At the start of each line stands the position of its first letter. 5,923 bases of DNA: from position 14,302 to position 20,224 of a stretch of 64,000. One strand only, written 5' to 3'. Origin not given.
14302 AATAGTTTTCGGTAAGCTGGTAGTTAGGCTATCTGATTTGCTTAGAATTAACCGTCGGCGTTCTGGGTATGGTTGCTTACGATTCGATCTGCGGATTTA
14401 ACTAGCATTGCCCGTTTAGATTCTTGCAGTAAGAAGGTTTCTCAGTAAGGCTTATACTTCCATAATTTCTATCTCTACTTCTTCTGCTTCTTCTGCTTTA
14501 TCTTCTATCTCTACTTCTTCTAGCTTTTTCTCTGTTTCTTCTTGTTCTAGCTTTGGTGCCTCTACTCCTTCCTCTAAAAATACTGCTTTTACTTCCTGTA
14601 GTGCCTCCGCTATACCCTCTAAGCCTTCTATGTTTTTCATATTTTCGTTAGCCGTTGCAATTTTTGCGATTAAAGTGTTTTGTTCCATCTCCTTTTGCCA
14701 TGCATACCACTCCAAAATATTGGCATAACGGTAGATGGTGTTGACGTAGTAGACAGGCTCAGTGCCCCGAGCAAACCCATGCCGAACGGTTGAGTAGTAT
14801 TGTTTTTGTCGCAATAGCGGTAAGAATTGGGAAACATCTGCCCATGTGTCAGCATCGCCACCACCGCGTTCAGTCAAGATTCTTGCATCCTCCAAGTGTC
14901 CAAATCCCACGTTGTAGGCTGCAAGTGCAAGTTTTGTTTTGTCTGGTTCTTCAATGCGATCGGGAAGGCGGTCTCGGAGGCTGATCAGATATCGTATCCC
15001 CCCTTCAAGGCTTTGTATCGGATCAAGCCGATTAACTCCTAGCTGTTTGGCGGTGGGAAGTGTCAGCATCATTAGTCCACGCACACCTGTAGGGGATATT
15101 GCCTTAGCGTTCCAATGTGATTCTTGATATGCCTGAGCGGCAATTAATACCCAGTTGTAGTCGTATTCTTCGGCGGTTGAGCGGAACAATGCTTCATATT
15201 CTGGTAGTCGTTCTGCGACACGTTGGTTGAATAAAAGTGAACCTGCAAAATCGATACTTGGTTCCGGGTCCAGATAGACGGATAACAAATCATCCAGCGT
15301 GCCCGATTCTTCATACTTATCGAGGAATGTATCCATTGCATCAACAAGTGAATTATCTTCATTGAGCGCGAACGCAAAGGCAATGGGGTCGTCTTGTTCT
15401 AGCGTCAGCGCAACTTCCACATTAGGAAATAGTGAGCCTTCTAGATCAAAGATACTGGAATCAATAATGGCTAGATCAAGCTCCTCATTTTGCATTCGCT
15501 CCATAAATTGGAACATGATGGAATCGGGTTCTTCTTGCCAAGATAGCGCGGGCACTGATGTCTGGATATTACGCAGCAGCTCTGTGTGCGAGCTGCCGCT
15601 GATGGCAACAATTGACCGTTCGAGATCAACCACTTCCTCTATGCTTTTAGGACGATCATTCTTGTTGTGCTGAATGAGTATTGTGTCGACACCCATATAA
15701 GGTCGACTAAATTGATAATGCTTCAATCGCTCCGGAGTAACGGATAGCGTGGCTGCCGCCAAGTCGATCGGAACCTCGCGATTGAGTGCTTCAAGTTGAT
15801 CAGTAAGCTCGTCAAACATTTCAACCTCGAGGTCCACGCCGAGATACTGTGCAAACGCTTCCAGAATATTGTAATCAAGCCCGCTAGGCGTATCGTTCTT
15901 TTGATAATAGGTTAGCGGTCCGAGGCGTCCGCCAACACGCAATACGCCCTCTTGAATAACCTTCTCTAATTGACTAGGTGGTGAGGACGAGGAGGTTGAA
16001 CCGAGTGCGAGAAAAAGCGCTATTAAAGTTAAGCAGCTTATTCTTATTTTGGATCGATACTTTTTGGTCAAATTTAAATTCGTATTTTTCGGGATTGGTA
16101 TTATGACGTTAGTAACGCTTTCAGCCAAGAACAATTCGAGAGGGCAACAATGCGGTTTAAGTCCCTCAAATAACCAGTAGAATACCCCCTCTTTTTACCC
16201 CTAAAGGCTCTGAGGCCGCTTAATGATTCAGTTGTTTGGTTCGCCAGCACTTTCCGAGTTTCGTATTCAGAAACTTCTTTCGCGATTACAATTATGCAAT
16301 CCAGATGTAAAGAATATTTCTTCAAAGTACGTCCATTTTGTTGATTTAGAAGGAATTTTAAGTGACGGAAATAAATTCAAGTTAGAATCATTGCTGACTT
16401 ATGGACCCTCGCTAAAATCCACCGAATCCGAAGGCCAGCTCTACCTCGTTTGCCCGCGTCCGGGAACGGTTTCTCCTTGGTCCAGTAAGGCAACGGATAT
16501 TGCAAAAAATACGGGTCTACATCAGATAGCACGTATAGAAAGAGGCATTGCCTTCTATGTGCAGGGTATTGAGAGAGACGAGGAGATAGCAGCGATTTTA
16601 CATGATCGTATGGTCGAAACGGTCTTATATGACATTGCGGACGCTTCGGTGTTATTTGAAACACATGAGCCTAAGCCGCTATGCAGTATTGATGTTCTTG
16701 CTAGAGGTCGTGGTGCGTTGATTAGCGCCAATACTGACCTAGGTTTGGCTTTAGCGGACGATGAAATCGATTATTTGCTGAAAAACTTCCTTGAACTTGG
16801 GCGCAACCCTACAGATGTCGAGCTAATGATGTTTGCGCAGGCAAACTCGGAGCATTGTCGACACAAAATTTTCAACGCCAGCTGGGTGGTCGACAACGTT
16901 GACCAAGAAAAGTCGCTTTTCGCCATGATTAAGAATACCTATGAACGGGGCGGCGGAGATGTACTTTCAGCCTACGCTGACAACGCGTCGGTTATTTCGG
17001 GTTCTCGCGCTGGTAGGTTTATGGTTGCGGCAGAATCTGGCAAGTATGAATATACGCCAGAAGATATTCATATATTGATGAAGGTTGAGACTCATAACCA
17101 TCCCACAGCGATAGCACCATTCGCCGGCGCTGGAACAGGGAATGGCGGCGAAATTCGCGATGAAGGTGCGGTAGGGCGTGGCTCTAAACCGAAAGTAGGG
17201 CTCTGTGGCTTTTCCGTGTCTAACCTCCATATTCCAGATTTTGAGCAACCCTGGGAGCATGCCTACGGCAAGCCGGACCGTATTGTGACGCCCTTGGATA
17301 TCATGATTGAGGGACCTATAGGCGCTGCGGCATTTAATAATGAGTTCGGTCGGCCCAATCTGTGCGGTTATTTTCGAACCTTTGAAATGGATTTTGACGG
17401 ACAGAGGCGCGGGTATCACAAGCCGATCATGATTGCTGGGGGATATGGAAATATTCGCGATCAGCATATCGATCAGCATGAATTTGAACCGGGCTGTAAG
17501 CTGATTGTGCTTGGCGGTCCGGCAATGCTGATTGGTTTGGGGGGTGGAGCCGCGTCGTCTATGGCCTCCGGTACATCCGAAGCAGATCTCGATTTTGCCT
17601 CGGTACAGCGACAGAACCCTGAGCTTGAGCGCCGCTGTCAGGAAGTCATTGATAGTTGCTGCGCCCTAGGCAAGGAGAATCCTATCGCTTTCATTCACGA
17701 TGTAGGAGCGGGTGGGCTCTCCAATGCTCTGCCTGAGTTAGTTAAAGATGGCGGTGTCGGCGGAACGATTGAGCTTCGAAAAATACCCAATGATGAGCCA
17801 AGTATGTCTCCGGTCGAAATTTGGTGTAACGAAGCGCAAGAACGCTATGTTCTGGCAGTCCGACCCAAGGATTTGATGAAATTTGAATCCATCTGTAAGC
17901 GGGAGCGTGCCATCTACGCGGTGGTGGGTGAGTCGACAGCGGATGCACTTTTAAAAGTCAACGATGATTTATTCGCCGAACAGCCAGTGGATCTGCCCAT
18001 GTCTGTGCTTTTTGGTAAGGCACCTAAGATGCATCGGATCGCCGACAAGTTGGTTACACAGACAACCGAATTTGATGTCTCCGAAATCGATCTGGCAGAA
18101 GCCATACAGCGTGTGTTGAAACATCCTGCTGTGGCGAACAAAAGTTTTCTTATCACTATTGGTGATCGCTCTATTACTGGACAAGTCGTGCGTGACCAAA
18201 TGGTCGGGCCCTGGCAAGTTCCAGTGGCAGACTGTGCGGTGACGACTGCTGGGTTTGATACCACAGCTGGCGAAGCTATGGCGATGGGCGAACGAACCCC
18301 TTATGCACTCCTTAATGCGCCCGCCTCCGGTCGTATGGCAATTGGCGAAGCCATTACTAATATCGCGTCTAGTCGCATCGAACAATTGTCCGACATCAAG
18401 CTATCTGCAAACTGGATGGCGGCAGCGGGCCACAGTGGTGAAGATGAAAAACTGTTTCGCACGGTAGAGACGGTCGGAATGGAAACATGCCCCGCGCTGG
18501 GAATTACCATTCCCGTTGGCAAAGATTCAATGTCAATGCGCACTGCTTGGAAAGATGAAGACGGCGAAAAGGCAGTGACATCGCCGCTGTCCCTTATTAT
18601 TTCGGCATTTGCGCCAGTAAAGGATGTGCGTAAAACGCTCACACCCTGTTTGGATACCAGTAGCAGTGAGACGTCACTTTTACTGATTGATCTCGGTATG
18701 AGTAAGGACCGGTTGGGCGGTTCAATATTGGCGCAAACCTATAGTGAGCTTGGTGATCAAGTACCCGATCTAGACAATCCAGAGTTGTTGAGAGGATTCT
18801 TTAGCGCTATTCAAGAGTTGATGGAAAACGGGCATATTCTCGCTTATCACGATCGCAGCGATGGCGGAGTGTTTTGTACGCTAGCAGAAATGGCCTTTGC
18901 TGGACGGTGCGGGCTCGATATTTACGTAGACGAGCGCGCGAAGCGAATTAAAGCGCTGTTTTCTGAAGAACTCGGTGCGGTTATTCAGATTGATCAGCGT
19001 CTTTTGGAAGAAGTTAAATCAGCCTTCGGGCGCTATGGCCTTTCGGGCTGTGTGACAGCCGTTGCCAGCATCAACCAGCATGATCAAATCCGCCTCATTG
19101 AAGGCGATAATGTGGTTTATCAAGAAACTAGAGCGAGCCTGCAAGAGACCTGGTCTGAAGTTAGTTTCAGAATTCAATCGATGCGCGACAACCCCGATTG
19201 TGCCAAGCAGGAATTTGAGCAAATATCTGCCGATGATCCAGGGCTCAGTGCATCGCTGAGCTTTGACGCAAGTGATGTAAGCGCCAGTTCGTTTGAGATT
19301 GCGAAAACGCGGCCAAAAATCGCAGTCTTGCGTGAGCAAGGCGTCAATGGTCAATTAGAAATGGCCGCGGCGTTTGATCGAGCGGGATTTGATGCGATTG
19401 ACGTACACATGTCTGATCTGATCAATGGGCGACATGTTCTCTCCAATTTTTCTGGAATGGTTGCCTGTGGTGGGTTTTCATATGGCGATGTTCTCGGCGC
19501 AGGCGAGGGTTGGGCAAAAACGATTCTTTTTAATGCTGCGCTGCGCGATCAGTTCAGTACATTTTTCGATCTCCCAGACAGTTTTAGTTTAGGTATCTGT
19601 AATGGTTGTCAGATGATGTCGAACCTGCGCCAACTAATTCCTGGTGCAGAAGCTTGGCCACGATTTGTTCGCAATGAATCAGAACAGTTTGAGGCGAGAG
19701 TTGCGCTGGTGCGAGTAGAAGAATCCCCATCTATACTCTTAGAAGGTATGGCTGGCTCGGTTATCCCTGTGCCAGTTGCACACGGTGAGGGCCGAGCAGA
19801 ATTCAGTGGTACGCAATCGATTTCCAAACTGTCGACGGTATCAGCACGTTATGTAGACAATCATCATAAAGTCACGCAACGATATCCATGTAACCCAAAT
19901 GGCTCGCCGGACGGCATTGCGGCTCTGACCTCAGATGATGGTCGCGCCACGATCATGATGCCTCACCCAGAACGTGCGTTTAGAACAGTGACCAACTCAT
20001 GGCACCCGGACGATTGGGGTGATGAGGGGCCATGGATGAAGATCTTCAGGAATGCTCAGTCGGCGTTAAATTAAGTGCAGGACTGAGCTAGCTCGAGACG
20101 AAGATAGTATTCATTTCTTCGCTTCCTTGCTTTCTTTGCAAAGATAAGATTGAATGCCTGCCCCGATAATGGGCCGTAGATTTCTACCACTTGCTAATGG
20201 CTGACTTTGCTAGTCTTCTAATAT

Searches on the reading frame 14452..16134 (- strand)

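Call 34: search_protein_families(library=ncbifam, proteins=[window:14452-16134:-], max_evalue=1e-10)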
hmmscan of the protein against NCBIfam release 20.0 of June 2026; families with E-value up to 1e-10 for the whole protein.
window:14452-16134:- (560 aa): 2 families
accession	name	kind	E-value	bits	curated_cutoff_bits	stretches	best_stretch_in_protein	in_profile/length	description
NF008112.0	PRK10859.1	equivalog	5.7e-147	490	354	1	31-497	7-474/483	membrane-bound lytic murein transglycosylase MltF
NF008426.0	PRK11260.1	equivalog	9.3e-11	41.5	312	0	35-283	12-255/266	cystine ABC transporter substrate-binding protein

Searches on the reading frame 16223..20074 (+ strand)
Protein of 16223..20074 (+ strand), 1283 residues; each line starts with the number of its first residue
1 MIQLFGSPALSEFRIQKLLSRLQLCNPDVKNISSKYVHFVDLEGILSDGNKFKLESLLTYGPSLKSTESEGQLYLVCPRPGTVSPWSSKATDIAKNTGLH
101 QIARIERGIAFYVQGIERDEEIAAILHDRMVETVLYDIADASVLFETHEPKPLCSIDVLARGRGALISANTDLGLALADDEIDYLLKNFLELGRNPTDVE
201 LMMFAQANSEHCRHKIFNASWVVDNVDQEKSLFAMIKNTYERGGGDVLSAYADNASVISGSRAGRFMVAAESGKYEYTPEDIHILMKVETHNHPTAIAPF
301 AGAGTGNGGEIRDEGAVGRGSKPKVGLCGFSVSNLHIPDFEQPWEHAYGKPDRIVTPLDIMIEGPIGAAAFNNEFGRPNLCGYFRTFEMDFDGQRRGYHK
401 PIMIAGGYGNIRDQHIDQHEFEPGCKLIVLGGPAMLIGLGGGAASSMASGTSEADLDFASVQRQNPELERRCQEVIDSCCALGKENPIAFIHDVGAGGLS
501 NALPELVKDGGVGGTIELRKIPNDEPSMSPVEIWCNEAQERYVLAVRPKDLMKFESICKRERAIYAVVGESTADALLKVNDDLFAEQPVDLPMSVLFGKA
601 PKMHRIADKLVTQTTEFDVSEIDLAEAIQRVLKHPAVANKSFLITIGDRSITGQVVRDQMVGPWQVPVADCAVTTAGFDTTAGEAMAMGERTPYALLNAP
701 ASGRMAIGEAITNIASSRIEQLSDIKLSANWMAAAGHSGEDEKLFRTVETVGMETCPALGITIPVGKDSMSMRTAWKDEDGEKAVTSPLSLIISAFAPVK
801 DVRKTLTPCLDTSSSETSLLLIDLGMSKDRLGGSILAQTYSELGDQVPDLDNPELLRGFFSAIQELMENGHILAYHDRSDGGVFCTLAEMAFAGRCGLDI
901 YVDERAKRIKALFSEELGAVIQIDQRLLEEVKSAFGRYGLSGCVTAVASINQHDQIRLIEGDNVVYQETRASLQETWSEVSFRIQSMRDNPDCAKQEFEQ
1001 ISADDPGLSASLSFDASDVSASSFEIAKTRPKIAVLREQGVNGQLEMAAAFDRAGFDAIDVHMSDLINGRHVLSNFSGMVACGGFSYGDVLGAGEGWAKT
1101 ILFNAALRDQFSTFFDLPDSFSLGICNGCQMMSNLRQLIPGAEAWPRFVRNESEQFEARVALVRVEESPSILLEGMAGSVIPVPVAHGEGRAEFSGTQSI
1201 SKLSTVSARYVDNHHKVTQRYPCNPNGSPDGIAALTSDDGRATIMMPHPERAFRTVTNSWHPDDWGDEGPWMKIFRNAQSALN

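Call 34: search_protein_families(library=ncbifam, proteins=[window:16223-20074:+], max_evalue=1e-10)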
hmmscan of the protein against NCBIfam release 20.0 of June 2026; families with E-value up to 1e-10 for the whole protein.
window:16223-20074:+ (1283 aa): 10 families
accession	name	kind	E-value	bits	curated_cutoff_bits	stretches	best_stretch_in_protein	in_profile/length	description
NF003672.0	PRK05297.1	equivalog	0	2060.1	783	1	1-1282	1-1289/1290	phosphoribosylformylglycinamidine synthase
TIGR01735.1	FGAM_synt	equivalog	0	1892.4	1123.05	1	6-1281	4-1306/1307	phosphoribosylformylglycinamidine synthase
TIGR01739.1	tegu_FGAM_synt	hypoth_equivalog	7.7e-81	272.5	716.1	2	682-1276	595-1198/1206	herpesvirus tegument protein/v-FGAM-synthase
TIGR01736.1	FGAM_synth_II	equivalog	1.8e-72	244.7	525.75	1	179-942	3-683/718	phosphoribosylformylglycinamidine synthase subunit PurL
NF002290.1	PRK01213.1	equivalog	2.8e-70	237.4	648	1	191-979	12-717/723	phosphoribosylformylglycinamidine synthase subunit PurL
TIGR01857.1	FGAM-synthase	equivalog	6.3e-59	199.6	1057.05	1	414-1252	427-1215/1239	phosphoribosylformylglycinamidine synthase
NF002252.0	PRK01175.1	equivalog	1e-39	136.2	298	1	1030-1254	3-230/261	phosphoribosylformylglycinamidine synthase subunit PurQ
TIGR01737.1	FGAM_synth_I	equivalog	1.4e-35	122.8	177.8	1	1032-1259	2-213/228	phosphoribosylformylglycinamidine synthase I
NF010690.0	PRK14090.1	equivalog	1.4e-26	93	1047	1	361-591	112-334/601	phosphoribosylformylglycinamidine synthase subunit PurL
NF002957.0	PRK03619.1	equivalog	2.5e-26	92.4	212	1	1032-1258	2-205/222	phosphoribosylformylglycinamidine synthase subunit PurQ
